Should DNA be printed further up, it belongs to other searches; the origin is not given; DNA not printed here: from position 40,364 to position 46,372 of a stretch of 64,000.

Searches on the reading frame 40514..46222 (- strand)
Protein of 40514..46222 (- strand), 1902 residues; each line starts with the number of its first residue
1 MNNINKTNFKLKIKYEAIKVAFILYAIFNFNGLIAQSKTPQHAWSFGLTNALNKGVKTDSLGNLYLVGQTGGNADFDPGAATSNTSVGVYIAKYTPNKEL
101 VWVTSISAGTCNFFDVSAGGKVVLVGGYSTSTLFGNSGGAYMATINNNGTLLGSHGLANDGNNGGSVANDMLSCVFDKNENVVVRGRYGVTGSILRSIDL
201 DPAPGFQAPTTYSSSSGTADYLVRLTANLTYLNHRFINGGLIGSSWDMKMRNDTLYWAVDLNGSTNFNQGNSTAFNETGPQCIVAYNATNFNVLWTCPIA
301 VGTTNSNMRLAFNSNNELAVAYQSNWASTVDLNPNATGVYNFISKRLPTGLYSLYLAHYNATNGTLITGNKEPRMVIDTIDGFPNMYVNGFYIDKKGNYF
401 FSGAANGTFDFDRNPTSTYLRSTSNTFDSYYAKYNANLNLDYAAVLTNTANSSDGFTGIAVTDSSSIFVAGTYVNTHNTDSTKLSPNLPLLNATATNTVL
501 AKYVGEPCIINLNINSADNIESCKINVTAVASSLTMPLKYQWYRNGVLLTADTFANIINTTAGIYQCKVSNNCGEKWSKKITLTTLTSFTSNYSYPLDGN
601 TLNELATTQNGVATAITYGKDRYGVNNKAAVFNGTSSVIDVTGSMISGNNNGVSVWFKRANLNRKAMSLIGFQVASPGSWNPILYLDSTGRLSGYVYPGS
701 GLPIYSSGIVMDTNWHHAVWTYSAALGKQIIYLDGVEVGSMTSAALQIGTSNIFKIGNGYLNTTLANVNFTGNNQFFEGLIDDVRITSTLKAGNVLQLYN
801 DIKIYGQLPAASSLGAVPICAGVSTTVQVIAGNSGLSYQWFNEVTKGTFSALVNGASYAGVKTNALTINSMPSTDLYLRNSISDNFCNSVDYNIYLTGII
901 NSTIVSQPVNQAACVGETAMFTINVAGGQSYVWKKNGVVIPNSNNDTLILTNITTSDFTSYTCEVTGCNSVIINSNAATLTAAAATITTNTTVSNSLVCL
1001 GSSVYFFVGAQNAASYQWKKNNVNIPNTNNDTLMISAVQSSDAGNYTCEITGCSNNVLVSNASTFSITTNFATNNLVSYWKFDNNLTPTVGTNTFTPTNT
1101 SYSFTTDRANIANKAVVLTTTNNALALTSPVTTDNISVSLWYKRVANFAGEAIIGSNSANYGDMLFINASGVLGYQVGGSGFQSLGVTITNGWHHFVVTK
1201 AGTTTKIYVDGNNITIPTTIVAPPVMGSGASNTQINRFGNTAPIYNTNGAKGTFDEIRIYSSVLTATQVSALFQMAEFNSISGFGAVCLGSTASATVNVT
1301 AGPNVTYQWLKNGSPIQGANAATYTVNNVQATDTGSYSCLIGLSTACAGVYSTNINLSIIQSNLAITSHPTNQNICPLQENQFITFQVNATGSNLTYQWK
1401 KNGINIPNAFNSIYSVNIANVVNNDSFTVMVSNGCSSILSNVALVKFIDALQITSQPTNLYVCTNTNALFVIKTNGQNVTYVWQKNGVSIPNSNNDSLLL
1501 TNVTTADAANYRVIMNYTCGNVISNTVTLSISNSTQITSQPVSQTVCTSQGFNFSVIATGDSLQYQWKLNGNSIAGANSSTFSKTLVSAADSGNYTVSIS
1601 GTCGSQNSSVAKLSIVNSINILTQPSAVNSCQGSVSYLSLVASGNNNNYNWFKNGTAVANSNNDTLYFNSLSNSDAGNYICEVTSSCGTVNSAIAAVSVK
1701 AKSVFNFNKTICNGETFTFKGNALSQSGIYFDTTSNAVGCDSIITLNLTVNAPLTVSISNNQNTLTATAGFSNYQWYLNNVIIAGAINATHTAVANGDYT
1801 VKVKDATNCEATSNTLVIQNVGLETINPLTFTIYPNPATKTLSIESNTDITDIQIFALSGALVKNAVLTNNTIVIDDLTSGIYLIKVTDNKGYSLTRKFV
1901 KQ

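Call 6: search_protein_families(library=pfam, proteins=[window:40514-46222:-], max_evalue=0.01)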
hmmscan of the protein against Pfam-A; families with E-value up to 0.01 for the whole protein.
window:40514-46222:- (1902 aa): 13 families
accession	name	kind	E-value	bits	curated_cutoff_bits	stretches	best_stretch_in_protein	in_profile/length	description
PF13927.12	Ig_3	-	2.6e-42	143.6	30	6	1287-1340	13-75/78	Immunoglobulin domain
PF13895.12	Ig_2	-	1.3e-28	99.4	27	5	980-1051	4-64/79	Immunoglobulin domain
PF07679.22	I-set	-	9.9e-28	96.5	23.7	4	1287-1341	12-75/90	Immunoglobulin I-set domain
PF13385.13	Laminin_G_3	-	4e-25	89.1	27.6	2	634-788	2-142/151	Concanavalin A-like lectin/glucanases superfamily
PF16681.11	Ig_5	-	2.2e-14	54.1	27.3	0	1011-1052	17-59/82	Ig-like domain on T-cell surface glycoprotein CD3 epsilon chain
PF16680.11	Ig_4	-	3.7e-14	53.5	30.1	0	1012-1050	11-49/71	T-cell surface glycoprotein CD3 delta chain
PF18962.6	Por_Secre_tail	-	1.8e-11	44.6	27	1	1833-1899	1-73/75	Secretion system C-terminal sorting domain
PF00047.31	ig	-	3.1e-10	40.7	21.8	0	1014-1050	24-70/81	Immunoglobulin domain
PF07686.23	V-set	-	7.1e-09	36.3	26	0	1026-1056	68-96/109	Immunoglobulin V-set domain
PF16706.11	Izumo-Ig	-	2.3e-08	34.3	26.7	0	1020-1054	38-72/88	Izumo-like Immunoglobulin domain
PF06832.18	BiPBP_C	-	1.5e-06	28.4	26.8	0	1548-1607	31-86/90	Penicillin-Binding Protein C-terminus Family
PF18452.7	Ig_6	-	4.7e-05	23.7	25.5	0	1642-1703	51-114/128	Immunoglobulin domain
PF19081.6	Ig_7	-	0.001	19.8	27.3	1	809-859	1-50/84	Ig-like domain CHU_C associated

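Call 69: search_protein_families(library=ncbifam, proteins=[window:40514-46222:-], max_evalue=0.001)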
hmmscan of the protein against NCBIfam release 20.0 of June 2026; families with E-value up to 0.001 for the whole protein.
window:40514-46222:- (1902 aa): 2 families
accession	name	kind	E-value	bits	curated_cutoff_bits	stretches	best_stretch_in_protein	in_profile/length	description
TIGR04183.1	Por_Secre_tail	domain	5.4e-13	48.7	23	1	1833-1902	1-72/72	T9SS type A sorting domain-containing protein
NF052521.1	TafC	equivalog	8.4e-10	38.3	410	2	710-801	279-362/373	TafC family fimbrial protein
